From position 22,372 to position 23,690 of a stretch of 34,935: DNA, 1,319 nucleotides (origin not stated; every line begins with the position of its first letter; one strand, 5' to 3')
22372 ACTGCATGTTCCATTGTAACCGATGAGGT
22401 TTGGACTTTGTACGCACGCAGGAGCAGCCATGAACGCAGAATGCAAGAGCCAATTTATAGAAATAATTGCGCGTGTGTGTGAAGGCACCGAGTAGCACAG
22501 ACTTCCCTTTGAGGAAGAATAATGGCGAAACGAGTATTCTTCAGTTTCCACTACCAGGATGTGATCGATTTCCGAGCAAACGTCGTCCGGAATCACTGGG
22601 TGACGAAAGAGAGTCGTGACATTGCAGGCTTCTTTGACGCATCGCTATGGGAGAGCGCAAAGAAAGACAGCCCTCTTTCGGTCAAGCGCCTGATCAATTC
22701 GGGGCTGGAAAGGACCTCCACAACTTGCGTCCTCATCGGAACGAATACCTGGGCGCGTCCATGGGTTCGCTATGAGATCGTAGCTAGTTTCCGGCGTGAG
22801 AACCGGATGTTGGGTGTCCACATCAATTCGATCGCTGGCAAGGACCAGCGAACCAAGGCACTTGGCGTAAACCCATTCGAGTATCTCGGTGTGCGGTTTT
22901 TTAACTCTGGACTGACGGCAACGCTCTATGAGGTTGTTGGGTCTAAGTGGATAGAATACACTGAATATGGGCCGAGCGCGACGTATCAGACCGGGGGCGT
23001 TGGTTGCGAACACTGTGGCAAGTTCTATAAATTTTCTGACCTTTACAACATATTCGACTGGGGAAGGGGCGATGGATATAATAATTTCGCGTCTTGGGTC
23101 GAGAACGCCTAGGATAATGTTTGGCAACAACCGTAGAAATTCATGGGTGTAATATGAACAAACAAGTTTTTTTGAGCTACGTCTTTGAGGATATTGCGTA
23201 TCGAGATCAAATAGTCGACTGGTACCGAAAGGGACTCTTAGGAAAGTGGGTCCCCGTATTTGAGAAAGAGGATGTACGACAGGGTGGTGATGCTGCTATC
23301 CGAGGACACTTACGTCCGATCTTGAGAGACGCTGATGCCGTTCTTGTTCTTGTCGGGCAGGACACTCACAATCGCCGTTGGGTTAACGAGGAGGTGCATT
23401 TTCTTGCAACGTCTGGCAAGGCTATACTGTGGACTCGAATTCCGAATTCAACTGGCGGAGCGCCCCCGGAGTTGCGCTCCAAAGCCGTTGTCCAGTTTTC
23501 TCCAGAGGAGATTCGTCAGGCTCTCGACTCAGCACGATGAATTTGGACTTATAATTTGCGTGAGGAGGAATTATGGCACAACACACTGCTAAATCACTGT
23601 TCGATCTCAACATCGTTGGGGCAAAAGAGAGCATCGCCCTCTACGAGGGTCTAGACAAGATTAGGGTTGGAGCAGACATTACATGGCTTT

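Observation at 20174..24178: Cassette 3: three ThsB-type TIR-like genes with a Zn-finger protein, a multi-TM protein, an unknown 226-aa protein and a HEPN protein, but no ThsA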

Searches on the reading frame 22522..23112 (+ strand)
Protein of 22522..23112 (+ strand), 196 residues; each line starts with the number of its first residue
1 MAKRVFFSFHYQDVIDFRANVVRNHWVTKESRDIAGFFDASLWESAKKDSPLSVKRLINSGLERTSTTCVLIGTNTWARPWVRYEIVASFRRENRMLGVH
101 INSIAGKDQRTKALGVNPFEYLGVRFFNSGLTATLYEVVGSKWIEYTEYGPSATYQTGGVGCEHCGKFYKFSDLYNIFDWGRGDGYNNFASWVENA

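Call 3: search_protein_families(library=pfam, proteins=[window:22522-23112:+], max_evalue=1)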
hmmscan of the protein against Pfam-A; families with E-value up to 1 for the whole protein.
window:22522-23112:+ (196 aa): 2 families
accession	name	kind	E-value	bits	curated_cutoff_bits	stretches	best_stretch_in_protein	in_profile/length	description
PF08937.16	ThsB_TIR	-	1.5e-18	67.5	21.2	1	6-103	1-97/100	Thoeris protein ThsB, TIR-like domain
PF13676.11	TIR_2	-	0.2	12.6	28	1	53-101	39-91/122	TIR domain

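Call 4: search_protein_families(library=padloc, proteins=[window:22522-23112:+], max_evalue=1)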
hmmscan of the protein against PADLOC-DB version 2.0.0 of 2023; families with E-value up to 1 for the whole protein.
window:22522-23112:+ (196 aa): 5 families
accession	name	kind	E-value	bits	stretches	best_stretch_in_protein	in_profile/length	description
PDLC04688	PDC-M50B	-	1.9e-52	175.7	1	1-196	1-155/162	-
PDLC00431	ThsB1|ThsB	-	2.7e-52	175.4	1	1-196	1-156/162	TIR-like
PDLC00433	ThsB1|ThsB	-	3.7e-28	96.6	1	1-124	1-119/164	TIR-like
PDLC00418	ThsB1|ThsB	-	0.00098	17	1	47-102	46-101/155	TIR-like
PDLC00429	ThsB1|ThsB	-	0.0046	15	1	21-108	21-109/167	TIR-like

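Call 7: search_protein_families(library=ncbifam, proteins=[window:22522-23112:+], max_evalue=1)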
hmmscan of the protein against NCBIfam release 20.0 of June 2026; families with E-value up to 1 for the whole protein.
window:22522-23112:+ (196 aa): 0 families

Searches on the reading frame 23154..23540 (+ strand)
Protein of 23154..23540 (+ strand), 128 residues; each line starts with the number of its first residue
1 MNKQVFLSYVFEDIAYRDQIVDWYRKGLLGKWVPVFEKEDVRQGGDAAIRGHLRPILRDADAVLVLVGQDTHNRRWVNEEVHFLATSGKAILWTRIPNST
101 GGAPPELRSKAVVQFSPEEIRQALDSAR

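Call 3: search_protein_families(library=pfam, proteins=[window:23154-23540:+], max_evalue=1)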
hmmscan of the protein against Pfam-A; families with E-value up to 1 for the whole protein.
window:23154-23540:+ (128 aa): 2 families
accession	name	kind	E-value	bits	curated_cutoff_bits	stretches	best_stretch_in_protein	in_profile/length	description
PF08937.16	ThsB_TIR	-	5.9e-13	49.5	21.2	1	6-99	1-98/100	Thoeris protein ThsB, TIR-like domain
PF13676.11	TIR_2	-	2.6e-05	25.1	28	1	5-116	1-109/122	TIR domain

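Call 4: search_protein_families(library=padloc, proteins=[window:23154-23540:+], max_evalue=1)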
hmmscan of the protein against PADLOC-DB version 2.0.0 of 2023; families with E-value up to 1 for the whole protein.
window:23154-23540:+ (128 aa): 5 families
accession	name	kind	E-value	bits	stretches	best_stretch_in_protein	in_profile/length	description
PDLC00433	ThsB1|ThsB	-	8.4e-12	43.4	1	1-97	1-97/164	TIR-like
PDLC04688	PDC-M50B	-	1.6e-11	42.7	1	1-97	1-101/162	-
PDLC00431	ThsB1|ThsB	-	3.2e-10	38.6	1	1-97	1-100/162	TIR-like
PDLC00418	ThsB1|ThsB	-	2.3e-07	28.8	1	3-92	5-96/155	TIR-like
PDLC00429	ThsB1|ThsB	-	0.027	12.5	1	46-124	51-136/167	TIR-like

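Call 7: search_protein_families(library=ncbifam, proteins=[window:23154-23540:+], max_evalue=1)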
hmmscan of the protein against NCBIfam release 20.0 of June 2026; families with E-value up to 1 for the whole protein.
window:23154-23540:+ (128 aa): 1 family
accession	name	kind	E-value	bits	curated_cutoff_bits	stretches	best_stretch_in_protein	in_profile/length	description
NF058526.1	Thoeris_type3_ThcB4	equivalog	0.085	11.7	220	1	51-103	172-224/375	Thoeris type III anti-phage system protein ThcB4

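Call 63: find_homologous_proteins(query=window:23154-23540:+, max_evalue=0.001)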
Query window:23154-23540:+ (128 aa): 20 proteins with E <= 0.001 among 32 candidates.
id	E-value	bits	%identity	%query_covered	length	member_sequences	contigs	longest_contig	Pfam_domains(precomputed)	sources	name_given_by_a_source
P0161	2.6e-80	285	100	100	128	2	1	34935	PF08937.17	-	-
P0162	5.9e-53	196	68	99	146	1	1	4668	PF13676.12,PF08937.17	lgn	-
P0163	1.1e-49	185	66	97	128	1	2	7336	PF08937.17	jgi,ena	-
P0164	3.9e-48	181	65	97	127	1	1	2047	PF08937.17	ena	-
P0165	3.9e-48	181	65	99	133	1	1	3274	PF08937.17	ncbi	ncbi:MAG: TIR domain-containing protein [Myxococcaceae bacterium]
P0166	2.8e-47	178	65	97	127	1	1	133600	PF08937.17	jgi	jgi:hypothetical protein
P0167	4.3e-47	177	63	97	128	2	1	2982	PF08937.17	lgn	-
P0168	7.5e-47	176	60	98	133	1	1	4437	PF08937.17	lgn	-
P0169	1.2e-46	176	63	99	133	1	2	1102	PF13676.12,PF08937.17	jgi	jgi:hypothetical protein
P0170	1.2e-46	176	63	99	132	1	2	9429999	PF08937.17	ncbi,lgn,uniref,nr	ncbi:TIR domain-containing protein [Myxococcus xanthus]|uniref:TIR domain-containing protein n=1 Tax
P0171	1.7e-46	175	63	99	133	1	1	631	PF13676.12,PF08937.17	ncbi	-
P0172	6.9e-46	173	63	95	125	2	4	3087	PF13676.12,PF08937.17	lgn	-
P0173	8.7e-46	173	61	99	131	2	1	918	PF13676.12,PF08937.17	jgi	jgi:hypothetical protein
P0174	2.8e-45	171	63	97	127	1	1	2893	PF13676.12,PF08937.17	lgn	-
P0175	7.8e-44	167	60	97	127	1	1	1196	PF13676.12,PF08937.17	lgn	-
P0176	1.5e-41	159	56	99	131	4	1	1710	PF13676.12,PF08937.17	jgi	-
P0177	3.5e-39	152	55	99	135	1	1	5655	PF08937.17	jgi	jgi:hypothetical protein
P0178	3.7e-39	152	55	99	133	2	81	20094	PF13676.12,PF08937.17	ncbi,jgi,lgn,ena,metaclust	metaclust:\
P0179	1.7e-33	133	52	97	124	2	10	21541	PF13676.12,PF08937.17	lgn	-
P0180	7.2e-33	131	50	100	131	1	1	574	PF13676.12,PF08937.17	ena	-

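Call 66: find_encoding_contigs(protein=P0170, flank=5000, max_places=3)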
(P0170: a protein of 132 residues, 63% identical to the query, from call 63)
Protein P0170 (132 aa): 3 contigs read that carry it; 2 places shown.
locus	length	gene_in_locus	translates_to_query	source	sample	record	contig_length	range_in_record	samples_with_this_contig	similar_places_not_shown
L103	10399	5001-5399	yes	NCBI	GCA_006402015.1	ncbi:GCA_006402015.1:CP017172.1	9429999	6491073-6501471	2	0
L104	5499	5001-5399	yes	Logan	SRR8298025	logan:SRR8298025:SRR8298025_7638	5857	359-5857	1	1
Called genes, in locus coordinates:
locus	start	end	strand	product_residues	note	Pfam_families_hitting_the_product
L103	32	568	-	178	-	-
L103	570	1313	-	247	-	PF19875:DUF6348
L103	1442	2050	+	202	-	PF02798:GST_N, PF13417:GST_N_3, PF13409:GST_N_2, PF00043:GST_C, PF13410:GST_C_2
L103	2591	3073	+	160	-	PF08937:ThsB_TIR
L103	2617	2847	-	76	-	-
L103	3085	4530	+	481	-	PF13289:SIR2_2, PF18185:STALD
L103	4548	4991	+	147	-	PF08937:ThsB_TIR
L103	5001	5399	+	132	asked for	PF08937:ThsB_TIR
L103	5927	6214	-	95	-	PF00078:RVT_1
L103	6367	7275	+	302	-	PF19952:DUF6414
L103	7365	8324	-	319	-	-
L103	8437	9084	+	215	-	PF02163:Peptidase_M50 (faint)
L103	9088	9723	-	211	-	PF01810:LysE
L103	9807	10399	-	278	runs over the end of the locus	PF00230:MIP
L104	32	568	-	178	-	-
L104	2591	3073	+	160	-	PF08937:ThsB_TIR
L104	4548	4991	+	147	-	PF08937:ThsB_TIR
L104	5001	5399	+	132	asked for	PF08937:ThsB_TIR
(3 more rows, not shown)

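Call 67: find_encoding_contigs(protein=P0166, flank=5000, max_places=3)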
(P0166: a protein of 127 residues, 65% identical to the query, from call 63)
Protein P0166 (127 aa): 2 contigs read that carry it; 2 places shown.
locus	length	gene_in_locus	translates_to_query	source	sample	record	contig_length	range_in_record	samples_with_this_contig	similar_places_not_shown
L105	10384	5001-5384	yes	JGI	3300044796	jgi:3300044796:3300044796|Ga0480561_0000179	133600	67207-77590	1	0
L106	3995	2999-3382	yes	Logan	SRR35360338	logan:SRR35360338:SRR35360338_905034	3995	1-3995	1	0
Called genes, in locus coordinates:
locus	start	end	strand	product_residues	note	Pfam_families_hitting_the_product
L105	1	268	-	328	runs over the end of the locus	-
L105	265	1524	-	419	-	PF13304:AAA_21 (weak), PF13175:AAA_15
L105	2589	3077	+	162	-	PF08937:ThsB_TIR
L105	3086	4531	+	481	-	PF13289:SIR2_2, PF18185:STALD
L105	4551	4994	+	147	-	PF08937:ThsB_TIR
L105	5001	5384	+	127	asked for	PF08937:ThsB_TIR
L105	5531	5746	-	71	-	-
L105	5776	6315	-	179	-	-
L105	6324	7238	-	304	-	PF01738:DLH (faint), PF20434:BD-FAE, PF07859:Abhydrolase_3, PF12697:Abhydrolase_6 (weak), PF00326:Peptidase_S9 (faint)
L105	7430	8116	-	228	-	-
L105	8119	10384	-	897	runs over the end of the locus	PF08706:D5_N, PF19263:DUF5906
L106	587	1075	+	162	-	PF08937:ThsB_TIR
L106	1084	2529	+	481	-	PF13289:SIR2_2, PF18185:STALD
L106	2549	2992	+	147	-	PF08937:ThsB_TIR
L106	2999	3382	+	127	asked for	PF08937:ThsB_TIR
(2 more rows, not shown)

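Call 68: find_encoding_contigs(protein=P0178, flank=5000, max_places=5)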
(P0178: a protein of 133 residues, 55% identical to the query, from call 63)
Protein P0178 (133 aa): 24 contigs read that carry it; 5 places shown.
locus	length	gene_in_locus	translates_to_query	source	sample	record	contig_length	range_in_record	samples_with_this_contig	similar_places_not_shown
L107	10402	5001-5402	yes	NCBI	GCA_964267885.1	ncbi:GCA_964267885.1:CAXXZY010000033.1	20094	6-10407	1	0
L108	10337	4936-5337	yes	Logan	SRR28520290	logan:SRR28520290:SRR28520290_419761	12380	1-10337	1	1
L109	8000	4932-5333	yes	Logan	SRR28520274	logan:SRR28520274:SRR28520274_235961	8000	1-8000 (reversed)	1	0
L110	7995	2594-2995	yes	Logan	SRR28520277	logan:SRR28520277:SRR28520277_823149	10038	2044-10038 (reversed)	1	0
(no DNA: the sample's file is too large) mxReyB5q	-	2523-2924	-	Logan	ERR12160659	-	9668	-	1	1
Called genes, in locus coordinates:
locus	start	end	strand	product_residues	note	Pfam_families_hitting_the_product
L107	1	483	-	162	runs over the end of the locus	?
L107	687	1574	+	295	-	PF00069:Pkinase, PF07714:PK_Tyr_Ser-Thr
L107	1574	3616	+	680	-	PF00069:Pkinase, PF03109:ABC1 (faint), PF07714:PK_Tyr_Ser-Thr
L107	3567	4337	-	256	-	PF08281:Sigma70_r4_2 (weak)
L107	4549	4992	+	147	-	PF08937:ThsB_TIR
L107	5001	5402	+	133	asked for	PF13676:TIR_2 (weak), PF08937:ThsB_TIR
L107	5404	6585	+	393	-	PF13676:TIR_2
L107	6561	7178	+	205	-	PF18180:LD_cluster3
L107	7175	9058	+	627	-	PF00962:A_deaminase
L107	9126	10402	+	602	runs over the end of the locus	PF01582:TIR, PF13676:TIR_2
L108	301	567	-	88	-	-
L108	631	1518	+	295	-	PF00069:Pkinase, PF07714:PK_Tyr_Ser-Thr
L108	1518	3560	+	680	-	PF00069:Pkinase, PF03109:ABC1 (faint), PF07714:PK_Tyr_Ser-Thr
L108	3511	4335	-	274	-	PF08281:Sigma70_r4_2 (weak)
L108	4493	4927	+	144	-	PF08937:ThsB_TIR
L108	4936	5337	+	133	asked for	PF13676:TIR_2 (weak), PF08937:ThsB_TIR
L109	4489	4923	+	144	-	PF08937:ThsB_TIR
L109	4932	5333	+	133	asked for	PF13676:TIR_2 (weak), PF08937:ThsB_TIR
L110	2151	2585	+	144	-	PF08937:ThsB_TIR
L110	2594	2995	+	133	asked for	PF13676:TIR_2 (weak), PF08937:ThsB_TIR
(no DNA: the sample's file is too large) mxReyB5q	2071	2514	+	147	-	PF08937:ThsB_TIR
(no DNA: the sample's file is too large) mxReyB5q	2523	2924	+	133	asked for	PF13676:TIR_2 (weak), PF08937:ThsB_TIR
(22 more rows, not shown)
